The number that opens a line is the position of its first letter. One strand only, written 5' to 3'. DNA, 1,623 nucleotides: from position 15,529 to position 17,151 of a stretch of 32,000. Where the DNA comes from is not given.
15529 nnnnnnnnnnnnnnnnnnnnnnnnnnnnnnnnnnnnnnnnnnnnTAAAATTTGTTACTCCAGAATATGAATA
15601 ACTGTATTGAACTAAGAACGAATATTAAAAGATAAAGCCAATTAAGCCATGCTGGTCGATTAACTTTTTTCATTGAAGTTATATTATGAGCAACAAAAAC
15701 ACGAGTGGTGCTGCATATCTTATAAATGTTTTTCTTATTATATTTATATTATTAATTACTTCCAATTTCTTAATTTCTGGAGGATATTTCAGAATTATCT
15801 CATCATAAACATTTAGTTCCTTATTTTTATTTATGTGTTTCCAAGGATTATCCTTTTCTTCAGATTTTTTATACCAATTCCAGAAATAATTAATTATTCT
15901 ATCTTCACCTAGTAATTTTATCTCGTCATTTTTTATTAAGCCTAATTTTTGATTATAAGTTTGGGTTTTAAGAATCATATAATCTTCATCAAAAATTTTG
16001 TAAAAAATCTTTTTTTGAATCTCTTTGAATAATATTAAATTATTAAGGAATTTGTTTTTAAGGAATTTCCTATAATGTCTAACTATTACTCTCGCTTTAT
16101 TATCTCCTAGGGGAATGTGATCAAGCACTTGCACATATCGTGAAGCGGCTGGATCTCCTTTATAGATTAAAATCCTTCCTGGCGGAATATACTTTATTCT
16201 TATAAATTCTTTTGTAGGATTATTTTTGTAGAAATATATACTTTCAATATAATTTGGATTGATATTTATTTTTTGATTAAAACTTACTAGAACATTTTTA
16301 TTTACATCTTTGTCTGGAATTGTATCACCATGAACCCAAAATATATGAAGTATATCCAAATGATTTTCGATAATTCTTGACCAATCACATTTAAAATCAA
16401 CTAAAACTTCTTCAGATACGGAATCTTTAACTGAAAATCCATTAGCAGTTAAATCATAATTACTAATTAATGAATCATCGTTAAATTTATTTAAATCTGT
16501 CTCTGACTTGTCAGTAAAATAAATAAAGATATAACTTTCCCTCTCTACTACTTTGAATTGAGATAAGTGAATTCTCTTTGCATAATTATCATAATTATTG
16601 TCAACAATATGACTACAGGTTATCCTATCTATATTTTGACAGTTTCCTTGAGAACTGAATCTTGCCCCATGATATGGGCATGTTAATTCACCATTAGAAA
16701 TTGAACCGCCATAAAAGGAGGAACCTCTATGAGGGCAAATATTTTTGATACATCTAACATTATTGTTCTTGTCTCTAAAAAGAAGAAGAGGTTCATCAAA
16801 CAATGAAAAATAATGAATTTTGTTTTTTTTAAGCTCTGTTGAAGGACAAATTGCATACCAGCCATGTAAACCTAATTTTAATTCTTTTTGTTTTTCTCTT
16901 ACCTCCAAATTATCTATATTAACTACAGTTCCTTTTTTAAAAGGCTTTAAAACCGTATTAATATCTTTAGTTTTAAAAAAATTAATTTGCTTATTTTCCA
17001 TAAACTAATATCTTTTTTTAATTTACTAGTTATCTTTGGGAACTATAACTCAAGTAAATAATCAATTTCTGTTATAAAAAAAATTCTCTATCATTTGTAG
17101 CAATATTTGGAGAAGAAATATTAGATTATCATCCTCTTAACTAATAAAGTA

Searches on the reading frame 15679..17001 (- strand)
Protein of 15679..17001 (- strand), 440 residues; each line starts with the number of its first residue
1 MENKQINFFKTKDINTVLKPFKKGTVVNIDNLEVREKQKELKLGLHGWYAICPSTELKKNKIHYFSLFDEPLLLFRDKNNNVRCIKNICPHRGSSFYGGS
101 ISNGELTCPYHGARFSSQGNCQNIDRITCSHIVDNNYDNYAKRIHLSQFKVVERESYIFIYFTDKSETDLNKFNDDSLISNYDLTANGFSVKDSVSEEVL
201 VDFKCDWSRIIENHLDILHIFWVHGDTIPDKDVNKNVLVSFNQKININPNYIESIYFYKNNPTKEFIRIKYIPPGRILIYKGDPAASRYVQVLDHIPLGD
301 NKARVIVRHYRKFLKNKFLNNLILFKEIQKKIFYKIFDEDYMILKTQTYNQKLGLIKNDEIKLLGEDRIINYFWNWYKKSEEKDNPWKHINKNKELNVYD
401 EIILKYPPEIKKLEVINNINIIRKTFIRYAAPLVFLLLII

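Call 76: search_protein_families(library=pfam, proteins=[window:15679-17001:-], max_evalue=0.01)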
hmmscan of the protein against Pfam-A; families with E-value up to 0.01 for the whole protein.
window:15679-17001:- (440 aa): 4 families
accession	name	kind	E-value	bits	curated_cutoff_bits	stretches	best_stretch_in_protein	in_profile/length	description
PF00355.32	Rieske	-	8.6e-22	77.3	20.3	1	48-126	2-80/88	Rieske [2Fe-2S] domain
PF19112.6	VanA_C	-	9.3e-08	32.9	23.5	1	203-358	1-169/193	Vanillate O-demethylase oxygenase C-terminal domain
PF08417.18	PaO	-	0.0011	19.4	27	1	272-350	2-81/89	Pheophorbide a oxygenase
PF13806.12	Rieske_2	-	0.0081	16.5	27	0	48-151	2-94/104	Rieske-like [2Fe-2S] domain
